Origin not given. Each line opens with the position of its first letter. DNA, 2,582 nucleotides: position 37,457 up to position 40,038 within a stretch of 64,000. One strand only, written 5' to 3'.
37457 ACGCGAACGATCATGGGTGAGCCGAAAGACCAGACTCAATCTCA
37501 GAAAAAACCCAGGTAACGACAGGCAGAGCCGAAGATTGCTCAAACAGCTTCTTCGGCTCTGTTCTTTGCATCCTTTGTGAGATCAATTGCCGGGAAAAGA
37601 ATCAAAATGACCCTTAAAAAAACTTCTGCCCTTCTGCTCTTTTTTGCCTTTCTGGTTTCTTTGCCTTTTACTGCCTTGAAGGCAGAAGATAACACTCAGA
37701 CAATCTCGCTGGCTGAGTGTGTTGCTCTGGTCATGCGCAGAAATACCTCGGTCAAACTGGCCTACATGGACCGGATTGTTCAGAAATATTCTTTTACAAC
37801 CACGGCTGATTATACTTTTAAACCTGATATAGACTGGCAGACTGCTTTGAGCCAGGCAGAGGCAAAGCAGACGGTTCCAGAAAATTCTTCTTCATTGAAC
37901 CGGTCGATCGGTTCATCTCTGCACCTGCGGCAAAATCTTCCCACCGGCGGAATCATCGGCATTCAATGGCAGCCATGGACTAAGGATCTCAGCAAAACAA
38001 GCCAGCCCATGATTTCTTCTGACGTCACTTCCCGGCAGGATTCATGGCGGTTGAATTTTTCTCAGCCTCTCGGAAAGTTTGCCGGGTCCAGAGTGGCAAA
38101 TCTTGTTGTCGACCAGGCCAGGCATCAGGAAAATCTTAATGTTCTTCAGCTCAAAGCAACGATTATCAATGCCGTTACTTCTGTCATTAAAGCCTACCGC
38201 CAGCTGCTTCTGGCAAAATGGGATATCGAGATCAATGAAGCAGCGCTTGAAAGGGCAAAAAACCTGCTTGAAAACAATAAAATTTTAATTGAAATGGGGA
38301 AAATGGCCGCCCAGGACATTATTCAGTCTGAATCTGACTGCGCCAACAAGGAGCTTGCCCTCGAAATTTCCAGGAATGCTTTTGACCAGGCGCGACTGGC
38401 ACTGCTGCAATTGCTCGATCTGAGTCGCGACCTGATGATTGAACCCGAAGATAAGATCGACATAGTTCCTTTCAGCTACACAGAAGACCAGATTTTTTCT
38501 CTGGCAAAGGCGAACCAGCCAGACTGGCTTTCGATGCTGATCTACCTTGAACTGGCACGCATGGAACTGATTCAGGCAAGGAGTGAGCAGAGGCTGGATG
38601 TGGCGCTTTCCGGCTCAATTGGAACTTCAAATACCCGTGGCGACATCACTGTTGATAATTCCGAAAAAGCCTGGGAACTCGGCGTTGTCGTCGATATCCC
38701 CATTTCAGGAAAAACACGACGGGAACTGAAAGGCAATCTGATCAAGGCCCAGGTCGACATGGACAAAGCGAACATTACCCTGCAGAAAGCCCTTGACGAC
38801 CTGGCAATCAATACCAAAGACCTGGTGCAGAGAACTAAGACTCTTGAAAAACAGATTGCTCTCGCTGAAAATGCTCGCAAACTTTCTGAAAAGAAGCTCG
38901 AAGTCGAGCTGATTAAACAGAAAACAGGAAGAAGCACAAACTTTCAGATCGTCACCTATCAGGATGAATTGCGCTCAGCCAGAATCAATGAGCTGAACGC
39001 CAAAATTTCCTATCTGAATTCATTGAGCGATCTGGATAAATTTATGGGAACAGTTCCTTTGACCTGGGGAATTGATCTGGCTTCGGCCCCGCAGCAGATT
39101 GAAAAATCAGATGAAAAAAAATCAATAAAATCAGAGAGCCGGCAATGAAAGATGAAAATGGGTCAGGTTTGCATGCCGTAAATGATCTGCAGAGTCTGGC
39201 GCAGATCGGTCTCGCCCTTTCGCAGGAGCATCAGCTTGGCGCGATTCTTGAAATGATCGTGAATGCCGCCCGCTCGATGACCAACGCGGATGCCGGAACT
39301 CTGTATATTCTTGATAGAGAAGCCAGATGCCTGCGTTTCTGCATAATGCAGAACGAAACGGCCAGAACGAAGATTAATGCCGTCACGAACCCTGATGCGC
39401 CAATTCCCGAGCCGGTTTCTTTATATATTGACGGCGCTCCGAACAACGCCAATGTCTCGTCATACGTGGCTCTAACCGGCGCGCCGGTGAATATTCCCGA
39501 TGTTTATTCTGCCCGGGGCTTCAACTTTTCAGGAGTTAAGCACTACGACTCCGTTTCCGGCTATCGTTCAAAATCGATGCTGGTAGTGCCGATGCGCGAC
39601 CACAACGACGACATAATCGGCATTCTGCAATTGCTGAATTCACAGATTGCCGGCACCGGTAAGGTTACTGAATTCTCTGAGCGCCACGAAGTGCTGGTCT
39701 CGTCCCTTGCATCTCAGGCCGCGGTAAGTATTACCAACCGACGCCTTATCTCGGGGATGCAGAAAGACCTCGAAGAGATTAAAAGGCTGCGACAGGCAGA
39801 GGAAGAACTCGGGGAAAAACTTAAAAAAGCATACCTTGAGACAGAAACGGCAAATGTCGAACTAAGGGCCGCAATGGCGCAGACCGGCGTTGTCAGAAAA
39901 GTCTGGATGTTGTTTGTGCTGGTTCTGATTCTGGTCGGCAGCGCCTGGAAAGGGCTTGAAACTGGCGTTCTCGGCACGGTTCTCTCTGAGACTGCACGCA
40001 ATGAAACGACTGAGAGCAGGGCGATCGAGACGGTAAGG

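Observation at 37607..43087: TolC / MacA-like / MacB-like tripartite exporter in which the membrane fusion protein carries a cytoplasmic GAF sensor domain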

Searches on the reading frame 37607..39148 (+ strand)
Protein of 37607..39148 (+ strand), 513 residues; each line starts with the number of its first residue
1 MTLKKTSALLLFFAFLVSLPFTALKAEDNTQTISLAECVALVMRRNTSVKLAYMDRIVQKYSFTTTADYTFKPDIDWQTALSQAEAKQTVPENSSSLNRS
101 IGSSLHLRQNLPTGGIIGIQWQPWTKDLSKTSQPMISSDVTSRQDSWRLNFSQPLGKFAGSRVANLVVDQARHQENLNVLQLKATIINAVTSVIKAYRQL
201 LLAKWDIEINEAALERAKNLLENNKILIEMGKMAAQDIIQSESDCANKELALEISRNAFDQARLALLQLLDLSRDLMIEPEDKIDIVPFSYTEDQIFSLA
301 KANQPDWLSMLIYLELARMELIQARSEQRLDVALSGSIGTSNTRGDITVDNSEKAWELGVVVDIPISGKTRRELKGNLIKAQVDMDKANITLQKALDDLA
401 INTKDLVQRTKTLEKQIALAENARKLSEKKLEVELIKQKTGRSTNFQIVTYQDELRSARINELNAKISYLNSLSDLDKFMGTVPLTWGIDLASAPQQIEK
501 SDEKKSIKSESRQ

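Call 7: search_protein_families(library=pfam, proteins=[window:37607-39148:+], max_evalue=0.01)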
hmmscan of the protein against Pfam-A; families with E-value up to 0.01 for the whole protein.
window:37607-39148:+ (513 aa): 1 family
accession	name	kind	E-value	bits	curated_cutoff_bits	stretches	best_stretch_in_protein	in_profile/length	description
PF02321.23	OEP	-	2.6e-26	93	22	2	35-270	1-186/187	Outer membrane efflux protein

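Call 8: search_protein_families(library=ncbifam, proteins=[window:37607-39148:+], max_evalue=0.01)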
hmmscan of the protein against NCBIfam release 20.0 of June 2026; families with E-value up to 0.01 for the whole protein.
window:37607-39148:+ (513 aa): 2 families
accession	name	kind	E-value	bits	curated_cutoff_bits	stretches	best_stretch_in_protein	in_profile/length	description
TIGR01844.1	type_I_sec_TolC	subfamily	5.8e-19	68.4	225.15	1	139-483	65-400/414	TolC family outer membrane protein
TIGR01845.1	outer_NodT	subfamily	9.3e-12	44.5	210.05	1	131-472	112-449/460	efflux transporter outer membrane subunit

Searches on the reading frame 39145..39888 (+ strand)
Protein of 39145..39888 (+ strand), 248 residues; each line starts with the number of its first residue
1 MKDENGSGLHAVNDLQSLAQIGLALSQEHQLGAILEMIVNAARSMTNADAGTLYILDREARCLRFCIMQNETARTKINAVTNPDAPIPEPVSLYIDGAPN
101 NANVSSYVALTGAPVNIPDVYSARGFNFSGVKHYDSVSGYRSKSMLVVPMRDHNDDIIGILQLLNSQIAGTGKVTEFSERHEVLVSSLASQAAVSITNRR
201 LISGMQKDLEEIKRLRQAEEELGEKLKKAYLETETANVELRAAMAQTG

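Call 10: search_solved_structures(query=window:39145-39888:+, max_evalue=1, show_alignments=3)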
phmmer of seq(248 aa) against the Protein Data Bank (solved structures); distinct sequences matched with E-value up to 1: 22.
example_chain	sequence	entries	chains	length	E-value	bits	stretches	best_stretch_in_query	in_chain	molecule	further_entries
3lfv_A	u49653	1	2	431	2.6e-18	69.9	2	101-181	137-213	cGMP-specific 3',5'-cyclic phosphodiesterase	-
3mf0_A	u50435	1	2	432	2.6e-18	69.9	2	101-181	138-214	cGMP-specific 3',5'-cyclic phosphodiesterase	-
9lss_A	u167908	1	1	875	1.5e-17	67.4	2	101-180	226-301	cGMP-specific 3',5'-cyclic phosphodiesterase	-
3bjc_A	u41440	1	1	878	1.5e-17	67.4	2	101-180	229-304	cGMP-specific 3',5'-cyclic phosphodiesterase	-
1ykd_A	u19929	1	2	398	8.8e-12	48.6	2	30-170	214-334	adenylate cyclase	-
3jab_B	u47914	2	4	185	6.7e-10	42.5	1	33-197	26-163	GafB domain of phosphodiesterase 2A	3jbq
2k31_A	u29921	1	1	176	2.2e-09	40.8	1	101-180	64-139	Phosphodiesterase 5A, cGMP-specific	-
1mc0_A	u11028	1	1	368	4.8e-09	39.7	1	98-196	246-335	3',5'-cyclic nucleotide phosphodiesterase 2A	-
3ibj_A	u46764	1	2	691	1.5e-08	38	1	94-196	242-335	cGMP-dependent 3',5'-cyclic phosphodiesterase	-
9lrn_A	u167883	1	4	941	3.5e-08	36.9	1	94-196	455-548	cGMP-dependent 3',5'-cyclic phosphodiesterase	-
4mcw_A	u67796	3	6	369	3.8e-08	36.7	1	103-212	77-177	Metal dependent phosphohydrolase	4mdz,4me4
2xss_A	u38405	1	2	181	5e-06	29.8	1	101-199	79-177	CGMP-SPECIFIC 3', 5'-CYCLIC PHOSPHODIESTERASE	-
2zmf_A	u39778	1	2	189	4.9e-05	26.6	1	103-172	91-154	cAMP and cAMP-inhibited cGMP 3',5'-cyclic phosphodiesterase 10A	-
4ynr_A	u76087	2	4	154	0.00085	22.5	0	144-202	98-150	Redox sensor histidine kinase response regulator DevS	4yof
2w3d_A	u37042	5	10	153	0.00097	22.3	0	144-202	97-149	TWO COMPONENT SENSOR HISTIDINE KINASE DEVS (GAF FAMILY PROTEIN)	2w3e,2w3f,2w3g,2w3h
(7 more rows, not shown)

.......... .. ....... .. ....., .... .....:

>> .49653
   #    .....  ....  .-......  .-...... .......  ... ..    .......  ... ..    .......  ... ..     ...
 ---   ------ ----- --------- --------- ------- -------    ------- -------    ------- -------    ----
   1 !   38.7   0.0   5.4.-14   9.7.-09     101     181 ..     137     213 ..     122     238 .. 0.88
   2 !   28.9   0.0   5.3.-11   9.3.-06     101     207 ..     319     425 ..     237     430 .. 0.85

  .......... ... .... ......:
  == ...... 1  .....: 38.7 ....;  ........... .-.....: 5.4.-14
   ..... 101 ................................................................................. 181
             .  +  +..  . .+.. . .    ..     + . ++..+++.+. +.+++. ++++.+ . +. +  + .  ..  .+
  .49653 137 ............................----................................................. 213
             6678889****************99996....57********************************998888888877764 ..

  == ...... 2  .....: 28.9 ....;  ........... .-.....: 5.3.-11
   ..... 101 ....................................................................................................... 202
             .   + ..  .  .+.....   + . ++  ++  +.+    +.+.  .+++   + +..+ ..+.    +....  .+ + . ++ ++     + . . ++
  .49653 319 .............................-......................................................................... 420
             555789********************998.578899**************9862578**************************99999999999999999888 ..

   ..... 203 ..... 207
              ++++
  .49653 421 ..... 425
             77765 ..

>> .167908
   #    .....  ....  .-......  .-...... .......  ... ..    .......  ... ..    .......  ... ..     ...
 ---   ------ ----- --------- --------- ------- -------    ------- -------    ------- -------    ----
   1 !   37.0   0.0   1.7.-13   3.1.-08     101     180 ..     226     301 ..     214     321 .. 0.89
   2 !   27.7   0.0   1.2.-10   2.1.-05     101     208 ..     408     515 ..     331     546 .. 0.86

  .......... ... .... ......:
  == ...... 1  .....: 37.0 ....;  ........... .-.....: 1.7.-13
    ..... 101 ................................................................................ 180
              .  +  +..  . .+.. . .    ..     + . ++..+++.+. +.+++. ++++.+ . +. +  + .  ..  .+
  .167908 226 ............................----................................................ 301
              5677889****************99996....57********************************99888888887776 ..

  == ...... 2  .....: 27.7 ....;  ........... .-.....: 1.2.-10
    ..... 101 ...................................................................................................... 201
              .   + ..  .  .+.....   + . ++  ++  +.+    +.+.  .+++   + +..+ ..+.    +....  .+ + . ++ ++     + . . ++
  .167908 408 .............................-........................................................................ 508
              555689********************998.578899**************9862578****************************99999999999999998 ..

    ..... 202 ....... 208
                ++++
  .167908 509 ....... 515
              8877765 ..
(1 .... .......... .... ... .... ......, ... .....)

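Call 35: predict_structure(alignment_id=A2)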
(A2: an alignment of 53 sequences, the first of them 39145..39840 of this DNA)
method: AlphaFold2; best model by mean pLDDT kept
length: 232 residues; sequences in the alignment: 53
mean_pLDDT: 88.2   pTM: 0.79
mean pLDDT of the five models: 88.2, 88.1, 87.1, 86.9, 86.2
residues with pLDDT >= 90: 126; 70-90: 96; 50-70: 4; < 50: 6
segments of 3 or more residues with pLDDT < 50: 1-6
pLDDT, mean of each block of 10 residues (from residue 1): 49 81 85 92 94 95 95 91 87 95 96 94 87 84 94 90 93 91 90 83 81 90 91 88
secondary structure, 60 per line:
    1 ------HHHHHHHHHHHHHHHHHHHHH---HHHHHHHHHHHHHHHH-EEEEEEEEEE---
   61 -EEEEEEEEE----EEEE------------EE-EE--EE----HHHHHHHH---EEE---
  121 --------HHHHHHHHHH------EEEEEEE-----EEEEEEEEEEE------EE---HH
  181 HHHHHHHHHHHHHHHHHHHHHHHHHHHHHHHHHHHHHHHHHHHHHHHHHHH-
elements in order: H7-27 H31-46 E48-57 E62-70 E75-78 H104-111 E115-117 H129-138 E145-151 E157-167 H179-231

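Call 40: fold_search(model_id=the predicted structure, library=pdb)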
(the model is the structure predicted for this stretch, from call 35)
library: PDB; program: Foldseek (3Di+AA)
matches with E <= 10: 901; with E <= 0.001: 386
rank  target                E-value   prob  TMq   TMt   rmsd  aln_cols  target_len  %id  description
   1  1ykd_A                6.0e-13  1.00  0.61  0.39   4.7       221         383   22  Crystal Structure of the Tandem GAF Domains from a Cyanobacterial Adenylyl Cyclase: Novel Modes of Ligand-Binding and  (released 2005-02-22)
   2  4mcw_A                9.9e-13  1.00  0.60  0.40   4.3       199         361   22  Crystal structure of a HD-GYP domain (a cyclic-di-GMP phosphodiesterase) containing a tri-nuclear metal centre (released 2014-02-19)
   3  3lfv_A                3.6e-12  1.00  0.62  0.39   4.5       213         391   19  crystal structure of unliganded PDE5A GAF domain (released 2010-09-22)
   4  1ykd_B                4.1e-12  1.00  0.62  0.39   4.7       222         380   21  Crystal Structure of the Tandem GAF Domains from a Cyanobacterial Adenylyl Cyclase: Novel Modes of Ligand-Binding and  (released 2005-02-22)
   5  3lfv_B                4.4e-12  1.00  0.60  0.38   4.6       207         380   20  crystal structure of unliganded PDE5A GAF domain (released 2010-09-22)
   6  3mf0_A                6.3e-12  1.00  0.63  0.40   4.2       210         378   20  Crystal structure of PDE5A GAF domain (89-518) (released 2010-09-22)
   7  4mcw_B                7.1e-12  1.00  0.63  0.41   3.5       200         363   22  Crystal structure of a HD-GYP domain (a cyclic-di-GMP phosphodiesterase) containing a tri-nuclear metal centre (released 2014-02-19)
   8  3ibj_A                8.1e-12  1.00  0.62  0.23   3.8       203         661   21  X-ray structure of PDE2A (released 2009-10-27)
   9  2zmf_B                7.5e-11  1.00  0.53  0.69   7.1       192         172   22  Crystal structure of the C-terminal GAF domain of human phosphodiesterase 10A (released 2008-04-29)
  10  3mf0_B                7.9e-11  1.00  0.60  0.39   4.6       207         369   20  Crystal structure of PDE5A GAF domain (89-518) (released 2010-09-22)
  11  1mc0                  1.3e-10  1.00  0.55  0.39  14.7       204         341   21  Regulatory Segment of Mouse 3',5'-Cyclic Nucleotide Phosphodiesterase 2A, Containing the GAF A and GAF B Domains (released 2002-10-02)
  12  5w10_B                1.4e-10  1.00  0.57  0.75   5.1       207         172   15  Lcd1 GAF domain in complex with cAMP ligand (released 2017-06-28)
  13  5w10_A                1.5e-10  1.00  0.56  0.74   4.8       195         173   15  Lcd1 GAF domain in complex with cAMP ligand (released 2017-06-28)
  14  2zmf_A                1.9e-10  1.00  0.55  0.70   4.3       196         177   21  Crystal structure of the C-terminal GAF domain of human phosphodiesterase 10A (released 2008-04-29)
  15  5w10_C                2.4e-10  1.00  0.55  0.72   5.1       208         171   15  Lcd1 GAF domain in complex with cAMP ligand (released 2017-06-28)
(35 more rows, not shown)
